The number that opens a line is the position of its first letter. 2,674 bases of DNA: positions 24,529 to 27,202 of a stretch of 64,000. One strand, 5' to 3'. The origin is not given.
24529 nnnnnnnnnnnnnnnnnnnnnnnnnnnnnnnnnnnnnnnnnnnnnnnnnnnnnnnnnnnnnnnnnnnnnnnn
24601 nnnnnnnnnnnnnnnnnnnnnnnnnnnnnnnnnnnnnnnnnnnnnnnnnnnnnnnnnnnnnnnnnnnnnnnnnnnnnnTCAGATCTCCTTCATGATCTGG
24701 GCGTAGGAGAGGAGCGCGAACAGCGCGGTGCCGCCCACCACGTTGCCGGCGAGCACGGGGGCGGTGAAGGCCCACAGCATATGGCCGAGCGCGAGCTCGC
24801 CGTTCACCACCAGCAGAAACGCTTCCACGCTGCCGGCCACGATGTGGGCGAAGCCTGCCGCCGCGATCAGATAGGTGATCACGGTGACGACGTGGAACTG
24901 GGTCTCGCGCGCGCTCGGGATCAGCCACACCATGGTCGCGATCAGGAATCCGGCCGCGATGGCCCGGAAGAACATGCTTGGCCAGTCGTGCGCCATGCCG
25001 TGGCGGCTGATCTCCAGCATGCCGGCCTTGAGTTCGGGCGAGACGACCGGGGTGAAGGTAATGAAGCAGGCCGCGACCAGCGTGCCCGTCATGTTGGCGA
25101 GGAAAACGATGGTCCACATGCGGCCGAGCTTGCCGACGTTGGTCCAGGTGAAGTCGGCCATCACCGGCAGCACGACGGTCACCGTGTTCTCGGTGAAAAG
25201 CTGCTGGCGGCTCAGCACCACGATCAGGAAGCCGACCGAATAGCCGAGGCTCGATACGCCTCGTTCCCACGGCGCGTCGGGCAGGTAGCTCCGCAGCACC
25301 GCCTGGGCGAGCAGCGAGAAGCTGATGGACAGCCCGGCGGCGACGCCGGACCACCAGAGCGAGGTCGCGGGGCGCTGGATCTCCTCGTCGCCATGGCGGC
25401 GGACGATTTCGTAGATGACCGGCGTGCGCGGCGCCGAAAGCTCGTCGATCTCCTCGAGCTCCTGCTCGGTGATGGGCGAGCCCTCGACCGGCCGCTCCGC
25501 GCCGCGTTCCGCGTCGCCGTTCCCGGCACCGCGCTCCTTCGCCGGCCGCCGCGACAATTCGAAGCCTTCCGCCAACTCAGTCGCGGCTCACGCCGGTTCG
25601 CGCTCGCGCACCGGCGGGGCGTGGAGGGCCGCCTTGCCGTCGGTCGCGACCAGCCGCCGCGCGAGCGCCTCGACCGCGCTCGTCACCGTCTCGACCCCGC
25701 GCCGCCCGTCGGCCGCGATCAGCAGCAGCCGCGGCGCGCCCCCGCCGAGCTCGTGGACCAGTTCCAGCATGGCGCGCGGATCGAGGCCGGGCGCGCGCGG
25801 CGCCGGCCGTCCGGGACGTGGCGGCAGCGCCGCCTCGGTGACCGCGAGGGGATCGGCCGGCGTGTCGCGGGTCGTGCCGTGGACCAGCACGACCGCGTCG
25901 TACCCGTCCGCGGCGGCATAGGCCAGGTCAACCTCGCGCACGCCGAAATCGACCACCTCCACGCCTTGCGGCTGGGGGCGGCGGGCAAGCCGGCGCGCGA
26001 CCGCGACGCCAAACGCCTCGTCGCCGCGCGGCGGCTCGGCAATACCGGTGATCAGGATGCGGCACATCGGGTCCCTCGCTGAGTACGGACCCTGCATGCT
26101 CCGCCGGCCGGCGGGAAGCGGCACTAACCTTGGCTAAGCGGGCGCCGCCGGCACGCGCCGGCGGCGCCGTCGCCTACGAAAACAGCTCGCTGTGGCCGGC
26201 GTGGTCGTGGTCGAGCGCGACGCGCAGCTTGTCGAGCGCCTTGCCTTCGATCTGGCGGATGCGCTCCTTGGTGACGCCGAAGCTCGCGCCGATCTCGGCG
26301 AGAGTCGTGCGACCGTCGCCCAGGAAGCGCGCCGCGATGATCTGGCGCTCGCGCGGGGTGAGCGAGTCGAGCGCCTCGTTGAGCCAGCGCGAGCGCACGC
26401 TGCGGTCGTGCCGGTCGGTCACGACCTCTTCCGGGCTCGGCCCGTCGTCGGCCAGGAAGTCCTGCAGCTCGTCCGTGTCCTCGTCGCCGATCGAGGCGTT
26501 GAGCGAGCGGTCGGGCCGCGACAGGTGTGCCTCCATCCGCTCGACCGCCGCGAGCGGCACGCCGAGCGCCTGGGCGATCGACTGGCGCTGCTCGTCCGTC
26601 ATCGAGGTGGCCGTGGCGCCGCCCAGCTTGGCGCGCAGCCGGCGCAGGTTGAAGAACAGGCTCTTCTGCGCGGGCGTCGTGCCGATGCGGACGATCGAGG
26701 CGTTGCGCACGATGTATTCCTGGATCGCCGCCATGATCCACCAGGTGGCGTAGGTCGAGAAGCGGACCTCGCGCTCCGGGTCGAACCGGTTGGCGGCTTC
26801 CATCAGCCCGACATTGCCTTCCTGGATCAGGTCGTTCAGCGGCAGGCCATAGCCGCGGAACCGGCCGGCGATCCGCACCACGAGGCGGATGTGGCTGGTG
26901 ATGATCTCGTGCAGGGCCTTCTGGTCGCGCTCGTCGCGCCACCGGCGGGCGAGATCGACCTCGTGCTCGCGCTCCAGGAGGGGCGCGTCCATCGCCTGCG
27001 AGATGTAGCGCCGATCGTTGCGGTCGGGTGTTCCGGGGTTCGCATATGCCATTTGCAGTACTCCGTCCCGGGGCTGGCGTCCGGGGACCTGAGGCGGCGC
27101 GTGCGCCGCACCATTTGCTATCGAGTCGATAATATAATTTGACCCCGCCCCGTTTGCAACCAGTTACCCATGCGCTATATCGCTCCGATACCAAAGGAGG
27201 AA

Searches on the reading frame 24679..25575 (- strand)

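Call 38: search_protein_families(library=ncbifam, proteins=[window:24679-25575:-], max_evalue=0.00001)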
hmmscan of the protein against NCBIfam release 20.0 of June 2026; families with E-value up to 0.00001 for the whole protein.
window:24679-25575:- (298 aa): 3 families
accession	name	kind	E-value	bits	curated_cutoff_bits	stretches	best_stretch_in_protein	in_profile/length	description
TIGR00790.1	fnt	subfamily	7.8e-21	74.7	232.3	1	67-292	3-235/239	formate/nitrite family transporter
TIGR04060.1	formate_focA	equivalog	4.9e-18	65.3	290.1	1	60-289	9-261/268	formate transporter FocA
NF008069.0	PRK10805.1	equivalog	9.1e-07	28.6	440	1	75-251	36-216/285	formate transporter FocA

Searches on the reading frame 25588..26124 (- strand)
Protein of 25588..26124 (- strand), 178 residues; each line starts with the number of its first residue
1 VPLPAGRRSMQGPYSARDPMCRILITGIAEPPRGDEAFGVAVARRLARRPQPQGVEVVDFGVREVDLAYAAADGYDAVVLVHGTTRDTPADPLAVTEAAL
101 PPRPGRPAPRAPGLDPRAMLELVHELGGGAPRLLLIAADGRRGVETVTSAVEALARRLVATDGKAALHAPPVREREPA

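Call 38: search_protein_families(library=ncbifam, proteins=[window:25588-26124:-], max_evalue=0.00001)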
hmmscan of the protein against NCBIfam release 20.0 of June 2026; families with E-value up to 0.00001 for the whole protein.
window:25588-26124:- (178 aa): 1 family
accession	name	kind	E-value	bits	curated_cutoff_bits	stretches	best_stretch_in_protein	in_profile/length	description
TIGR00072.1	hydrog_prot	superfamily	3e-10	40.3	47.45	1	24-139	1-116/145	hydrogenase maturation protease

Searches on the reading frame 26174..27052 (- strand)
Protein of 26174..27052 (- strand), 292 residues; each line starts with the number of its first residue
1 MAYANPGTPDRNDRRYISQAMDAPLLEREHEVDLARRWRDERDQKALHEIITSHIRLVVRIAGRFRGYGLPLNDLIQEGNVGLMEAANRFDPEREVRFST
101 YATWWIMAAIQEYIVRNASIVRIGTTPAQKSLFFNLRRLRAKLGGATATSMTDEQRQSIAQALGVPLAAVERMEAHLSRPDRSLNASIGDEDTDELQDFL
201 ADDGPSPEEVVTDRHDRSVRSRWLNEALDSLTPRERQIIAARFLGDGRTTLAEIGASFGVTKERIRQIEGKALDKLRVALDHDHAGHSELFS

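Call 38: search_protein_families(library=ncbifam, proteins=[window:26174-27052:-], max_evalue=0.00001)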
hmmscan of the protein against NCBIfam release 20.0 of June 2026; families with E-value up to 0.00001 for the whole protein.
window:26174-27052:- (292 aa): 42 families (the best 25 are shown)
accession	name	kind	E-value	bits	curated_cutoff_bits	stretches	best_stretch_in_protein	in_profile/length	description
NF005693.0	PRK07500.1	equivalog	2.8e-112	374.6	315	1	12-285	7-282/289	RNA polymerase factor sigma-32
NF005143.0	PRK06596.1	subfamily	1e-89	300.8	241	1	12-282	15-283/285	RNA polymerase factor sigma-32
TIGR02392.1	rpoH_proteo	equivalog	1.1e-87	294.1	323.1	1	15-280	5-268/270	RNA polymerase sigma factor RpoH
TIGR02394.1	rpoS_proteo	equivalog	3.6e-52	177.6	378.7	1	15-288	17-282/285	RNA polymerase sigma factor RpoS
NF041931.2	MzaA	equivalog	2.7e-51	175.3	800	1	40-278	470-703/726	MZA anti-phage system associated sigma-70 family RNA polymerase sigma factor MzaA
TIGR02997.1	Sig70-cyanoRpoD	subfamily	1.4e-49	169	384.5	1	42-277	71-298/298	RNA polymerase sigma factor, RpoD/SigA family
NF004207.0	PRK05657.1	equivalog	2.3e-49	168.5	394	1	15-290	60-327/329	RNA polymerase sigma factor RpoS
NF006666.0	PRK09210.1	equivalog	3.4e-49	168.1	572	1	14-278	102-358/370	RNA polymerase sigma factor RpoD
TIGR02393.1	RpoD_Cterm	equivalog_domain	7.2e-48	163.3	354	1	48-279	3-227/238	RNA polymerase sigma factor RpoD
NF004208.0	PRK05658.1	equivalog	3.1e-47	161.9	555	1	42-277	389-617/631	RNA polymerase sigma factor RpoD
NF005643.0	PRK07406.1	equivalog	1.2e-43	149.7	500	1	39-277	154-384/397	RNA polymerase sigma factor RpoD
NF004562.0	PRK05901.1-4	equivalog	6.5e-43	147.1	779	1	29-278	301-542/571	RNA polymerase sigma factor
NF005785.0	PRK07598.1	equivalog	4.3e-40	137.8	554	1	43-278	173-400/415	RNA polymerase sigma factor SigC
NF005920.0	PRK07921.1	subfamily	6.8e-40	137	464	1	28-278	75-316/328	RNA polymerase sigma factor SigB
NF004615.0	PRK05949.1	subfamily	4.3e-38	131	530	1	41-277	87-315/327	RNA polymerase sigma factor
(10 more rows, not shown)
